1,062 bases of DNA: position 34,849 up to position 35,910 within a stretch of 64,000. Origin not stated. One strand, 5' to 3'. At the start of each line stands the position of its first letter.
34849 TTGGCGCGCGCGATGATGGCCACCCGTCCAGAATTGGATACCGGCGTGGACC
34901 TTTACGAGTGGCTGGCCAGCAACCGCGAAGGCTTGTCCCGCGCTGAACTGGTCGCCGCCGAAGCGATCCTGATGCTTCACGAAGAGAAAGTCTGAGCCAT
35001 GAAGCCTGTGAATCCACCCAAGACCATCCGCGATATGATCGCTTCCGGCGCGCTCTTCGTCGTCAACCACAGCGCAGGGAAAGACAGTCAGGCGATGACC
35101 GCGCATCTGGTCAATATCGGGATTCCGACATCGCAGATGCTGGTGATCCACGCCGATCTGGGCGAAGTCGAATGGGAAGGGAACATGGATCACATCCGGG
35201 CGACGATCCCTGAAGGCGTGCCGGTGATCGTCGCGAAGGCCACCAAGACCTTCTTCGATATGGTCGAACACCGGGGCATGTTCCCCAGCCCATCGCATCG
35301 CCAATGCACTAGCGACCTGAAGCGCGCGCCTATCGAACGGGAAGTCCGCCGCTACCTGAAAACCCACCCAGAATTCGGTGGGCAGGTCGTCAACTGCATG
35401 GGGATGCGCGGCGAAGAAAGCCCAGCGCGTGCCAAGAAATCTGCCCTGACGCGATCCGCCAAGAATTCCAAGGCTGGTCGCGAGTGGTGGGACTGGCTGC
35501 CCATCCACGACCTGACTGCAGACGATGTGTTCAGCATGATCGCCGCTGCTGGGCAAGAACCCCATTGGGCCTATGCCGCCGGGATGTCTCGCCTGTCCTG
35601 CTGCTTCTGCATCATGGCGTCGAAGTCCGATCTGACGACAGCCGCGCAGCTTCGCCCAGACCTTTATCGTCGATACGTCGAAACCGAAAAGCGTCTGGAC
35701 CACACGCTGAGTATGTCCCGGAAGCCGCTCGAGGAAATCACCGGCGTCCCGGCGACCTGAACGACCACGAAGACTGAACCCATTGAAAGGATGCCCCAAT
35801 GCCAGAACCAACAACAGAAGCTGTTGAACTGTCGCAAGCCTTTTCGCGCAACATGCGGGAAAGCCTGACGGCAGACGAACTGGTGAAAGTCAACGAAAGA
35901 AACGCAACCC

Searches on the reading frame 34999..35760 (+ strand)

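Call 79: search_protein_families(library=phrogs, proteins=[window:34999-35760:+], max_evalue=0.00001)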
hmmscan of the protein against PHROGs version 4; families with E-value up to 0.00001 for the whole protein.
window:34999-35760:+ (253 aa): 3 families
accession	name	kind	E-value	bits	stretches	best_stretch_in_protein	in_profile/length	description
phrog_424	-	moron, auxiliary metabolic gene and host takeover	5.9e-41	141.9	1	12-240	155-375/460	phosphoadenosine phosphosulfate reductase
phrog_15238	-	unknown function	4.2e-09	37.6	0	77-157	127-204/215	-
phrog_2302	-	moron, auxiliary metabolic gene and host takeover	6.5e-09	36.2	1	12-232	22-271/381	phosphoadenosine phosphosulfate reductase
